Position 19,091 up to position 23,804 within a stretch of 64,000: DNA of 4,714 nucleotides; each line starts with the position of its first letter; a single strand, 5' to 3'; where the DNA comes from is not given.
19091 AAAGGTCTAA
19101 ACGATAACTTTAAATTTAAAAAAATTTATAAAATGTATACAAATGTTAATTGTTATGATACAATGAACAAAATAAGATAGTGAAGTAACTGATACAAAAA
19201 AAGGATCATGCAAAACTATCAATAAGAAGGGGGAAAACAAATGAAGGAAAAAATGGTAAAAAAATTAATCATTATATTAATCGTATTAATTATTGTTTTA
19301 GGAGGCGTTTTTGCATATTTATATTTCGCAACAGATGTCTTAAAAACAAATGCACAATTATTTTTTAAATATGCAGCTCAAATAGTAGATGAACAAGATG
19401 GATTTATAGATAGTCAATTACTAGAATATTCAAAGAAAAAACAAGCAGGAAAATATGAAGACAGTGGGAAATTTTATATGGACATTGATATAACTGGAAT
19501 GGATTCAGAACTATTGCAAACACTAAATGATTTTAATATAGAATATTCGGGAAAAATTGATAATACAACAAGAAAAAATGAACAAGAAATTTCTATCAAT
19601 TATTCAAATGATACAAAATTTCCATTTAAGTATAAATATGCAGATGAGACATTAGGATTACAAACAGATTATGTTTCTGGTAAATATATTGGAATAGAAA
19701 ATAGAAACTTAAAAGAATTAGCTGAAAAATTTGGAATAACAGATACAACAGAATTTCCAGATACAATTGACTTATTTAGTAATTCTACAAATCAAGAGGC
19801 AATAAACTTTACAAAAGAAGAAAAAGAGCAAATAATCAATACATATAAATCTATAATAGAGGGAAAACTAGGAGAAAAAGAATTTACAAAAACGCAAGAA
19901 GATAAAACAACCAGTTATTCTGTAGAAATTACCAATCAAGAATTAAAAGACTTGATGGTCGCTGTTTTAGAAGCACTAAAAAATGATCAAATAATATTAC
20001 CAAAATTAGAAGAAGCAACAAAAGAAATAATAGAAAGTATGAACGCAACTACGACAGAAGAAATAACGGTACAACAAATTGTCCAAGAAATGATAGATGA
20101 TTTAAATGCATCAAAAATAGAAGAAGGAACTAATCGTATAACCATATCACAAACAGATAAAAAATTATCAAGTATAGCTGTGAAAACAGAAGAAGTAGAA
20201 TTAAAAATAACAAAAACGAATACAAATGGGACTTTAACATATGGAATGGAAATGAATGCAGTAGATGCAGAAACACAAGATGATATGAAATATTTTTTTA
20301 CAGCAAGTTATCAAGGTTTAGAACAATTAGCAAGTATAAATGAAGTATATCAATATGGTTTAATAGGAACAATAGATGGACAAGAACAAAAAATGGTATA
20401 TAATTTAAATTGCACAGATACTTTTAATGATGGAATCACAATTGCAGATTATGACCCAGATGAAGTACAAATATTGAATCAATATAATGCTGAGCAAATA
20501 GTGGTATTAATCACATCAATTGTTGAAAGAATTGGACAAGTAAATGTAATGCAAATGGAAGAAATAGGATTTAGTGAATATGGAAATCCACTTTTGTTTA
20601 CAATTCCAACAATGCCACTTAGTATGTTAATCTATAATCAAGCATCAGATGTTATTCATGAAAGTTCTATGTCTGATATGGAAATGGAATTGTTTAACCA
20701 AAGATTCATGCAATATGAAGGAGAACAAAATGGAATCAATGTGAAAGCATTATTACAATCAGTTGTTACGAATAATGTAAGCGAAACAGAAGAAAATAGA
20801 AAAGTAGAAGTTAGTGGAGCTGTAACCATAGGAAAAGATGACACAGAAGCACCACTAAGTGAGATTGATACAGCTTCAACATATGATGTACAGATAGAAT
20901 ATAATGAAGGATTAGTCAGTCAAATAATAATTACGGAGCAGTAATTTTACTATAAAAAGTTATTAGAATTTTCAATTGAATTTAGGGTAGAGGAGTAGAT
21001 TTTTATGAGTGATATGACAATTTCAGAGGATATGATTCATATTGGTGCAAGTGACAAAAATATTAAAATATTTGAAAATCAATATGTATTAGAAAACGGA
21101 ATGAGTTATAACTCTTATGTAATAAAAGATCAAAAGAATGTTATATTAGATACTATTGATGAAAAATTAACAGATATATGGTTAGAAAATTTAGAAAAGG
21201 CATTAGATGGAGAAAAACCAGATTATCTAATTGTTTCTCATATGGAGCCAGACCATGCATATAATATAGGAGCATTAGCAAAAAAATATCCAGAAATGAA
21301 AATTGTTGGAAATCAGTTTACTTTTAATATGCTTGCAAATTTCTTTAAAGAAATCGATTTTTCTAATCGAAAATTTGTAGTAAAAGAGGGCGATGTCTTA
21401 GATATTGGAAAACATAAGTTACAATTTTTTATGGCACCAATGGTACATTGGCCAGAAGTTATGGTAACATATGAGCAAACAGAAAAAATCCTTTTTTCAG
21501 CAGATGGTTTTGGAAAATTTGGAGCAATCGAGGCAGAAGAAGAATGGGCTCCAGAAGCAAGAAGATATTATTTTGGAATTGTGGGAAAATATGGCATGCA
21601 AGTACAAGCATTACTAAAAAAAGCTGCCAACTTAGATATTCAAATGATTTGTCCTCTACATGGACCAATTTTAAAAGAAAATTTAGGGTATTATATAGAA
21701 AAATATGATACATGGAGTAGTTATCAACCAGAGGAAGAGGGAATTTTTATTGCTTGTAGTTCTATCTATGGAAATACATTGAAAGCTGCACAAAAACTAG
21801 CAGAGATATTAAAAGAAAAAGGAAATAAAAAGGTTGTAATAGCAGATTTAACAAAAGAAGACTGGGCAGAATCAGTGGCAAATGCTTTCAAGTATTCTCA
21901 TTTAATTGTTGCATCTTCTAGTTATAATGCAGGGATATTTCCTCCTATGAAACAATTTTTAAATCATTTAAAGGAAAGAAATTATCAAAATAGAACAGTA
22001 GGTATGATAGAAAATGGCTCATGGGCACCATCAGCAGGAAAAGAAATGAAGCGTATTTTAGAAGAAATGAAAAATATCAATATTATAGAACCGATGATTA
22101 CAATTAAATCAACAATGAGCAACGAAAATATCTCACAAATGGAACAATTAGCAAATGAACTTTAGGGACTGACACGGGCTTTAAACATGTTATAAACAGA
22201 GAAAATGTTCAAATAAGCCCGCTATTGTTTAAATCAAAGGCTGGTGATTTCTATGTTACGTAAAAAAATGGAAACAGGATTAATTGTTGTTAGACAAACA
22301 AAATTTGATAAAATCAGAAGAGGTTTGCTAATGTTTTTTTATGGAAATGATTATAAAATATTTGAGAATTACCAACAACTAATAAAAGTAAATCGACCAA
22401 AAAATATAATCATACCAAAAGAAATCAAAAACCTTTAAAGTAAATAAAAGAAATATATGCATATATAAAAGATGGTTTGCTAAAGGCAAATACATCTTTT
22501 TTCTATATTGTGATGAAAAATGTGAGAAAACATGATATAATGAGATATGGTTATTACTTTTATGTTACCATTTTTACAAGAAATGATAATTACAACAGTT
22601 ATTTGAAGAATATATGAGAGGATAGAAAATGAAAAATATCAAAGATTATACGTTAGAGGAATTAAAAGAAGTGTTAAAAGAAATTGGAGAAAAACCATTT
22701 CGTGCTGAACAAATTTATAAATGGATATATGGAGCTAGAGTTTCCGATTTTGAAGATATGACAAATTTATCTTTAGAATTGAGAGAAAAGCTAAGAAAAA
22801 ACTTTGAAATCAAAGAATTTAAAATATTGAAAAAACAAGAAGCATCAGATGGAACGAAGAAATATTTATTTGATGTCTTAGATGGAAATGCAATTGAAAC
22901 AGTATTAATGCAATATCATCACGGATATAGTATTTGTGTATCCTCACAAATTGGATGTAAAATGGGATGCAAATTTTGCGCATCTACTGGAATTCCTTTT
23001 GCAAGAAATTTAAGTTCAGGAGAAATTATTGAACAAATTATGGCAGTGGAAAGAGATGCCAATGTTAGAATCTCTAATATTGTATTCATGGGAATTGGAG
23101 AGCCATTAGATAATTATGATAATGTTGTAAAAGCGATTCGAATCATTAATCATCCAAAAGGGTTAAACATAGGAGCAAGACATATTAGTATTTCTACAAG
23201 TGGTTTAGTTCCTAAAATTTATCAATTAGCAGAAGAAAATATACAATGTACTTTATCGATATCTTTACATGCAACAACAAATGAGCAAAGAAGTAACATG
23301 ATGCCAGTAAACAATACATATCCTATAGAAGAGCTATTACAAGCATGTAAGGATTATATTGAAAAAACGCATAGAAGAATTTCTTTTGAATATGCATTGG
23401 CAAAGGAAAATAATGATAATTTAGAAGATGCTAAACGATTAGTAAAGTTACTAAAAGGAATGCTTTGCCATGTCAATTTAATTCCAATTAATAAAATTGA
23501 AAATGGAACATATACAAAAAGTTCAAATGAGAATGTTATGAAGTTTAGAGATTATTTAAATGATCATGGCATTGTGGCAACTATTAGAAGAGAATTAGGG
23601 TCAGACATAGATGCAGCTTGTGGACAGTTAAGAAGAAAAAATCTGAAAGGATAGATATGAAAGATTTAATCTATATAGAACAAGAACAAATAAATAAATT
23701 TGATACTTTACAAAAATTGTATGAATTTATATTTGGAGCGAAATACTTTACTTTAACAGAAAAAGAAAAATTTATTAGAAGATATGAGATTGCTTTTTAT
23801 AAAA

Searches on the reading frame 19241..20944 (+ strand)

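Call 89: search_protein_families(library=pfam, proteins=[window:19241-20944:+], max_evalue=0.001)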
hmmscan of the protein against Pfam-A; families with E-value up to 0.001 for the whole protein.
window:19241-20944:+ (567 aa): 1 family
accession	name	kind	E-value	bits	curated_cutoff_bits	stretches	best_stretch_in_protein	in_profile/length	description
PF20224.3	DUF6583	-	1.2e-23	84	27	1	9-325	6-329/473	Family of unknown function (DUF6583)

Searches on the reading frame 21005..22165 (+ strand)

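Call 89: search_protein_families(library=pfam, proteins=[window:21005-22165:+], max_evalue=0.001)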
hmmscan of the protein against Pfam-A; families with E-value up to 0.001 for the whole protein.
window:21005-22165:+ (386 aa): 5 families
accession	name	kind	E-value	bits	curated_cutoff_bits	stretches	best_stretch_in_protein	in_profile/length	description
PF19583.5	ODP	-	1.8e-18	67.5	27.2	1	35-220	3-194/194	ODP family beta lactamase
PF00753.33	Lactamase_B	-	3.1e-10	40.7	22.7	1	34-192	5-173/196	Metallo-beta-lactamase superfamily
PF00258.30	Flavodoxin_1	-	9.9e-06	26.2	25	1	252-354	4-115/143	Flavodoxin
PF12724.12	Flavodoxin_5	-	1.3e-05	26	27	1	249-339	2-86/145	Flavodoxin domain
PF03358.20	FMN_red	-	6.8e-05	22.9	24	1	270-341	40-113/152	NADPH-dependent FMN reductase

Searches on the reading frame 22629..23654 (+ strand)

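Call 89: search_protein_families(library=pfam, proteins=[window:22629-23654:+], max_evalue=0.001)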
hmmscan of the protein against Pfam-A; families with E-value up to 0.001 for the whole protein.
window:22629-23654:+ (341 aa): 2 families
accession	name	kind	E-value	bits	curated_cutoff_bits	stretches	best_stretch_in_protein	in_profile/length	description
PF21016.3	RlmN_N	-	1.8e-22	79.2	24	1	3-61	2-60/60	Ribosomal RNA large subunit methyltransferase N-terminal domain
PF04055.27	Radical_SAM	-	6.5e-18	65.9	29.5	1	106-271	3-165/166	Radical SAM superfamily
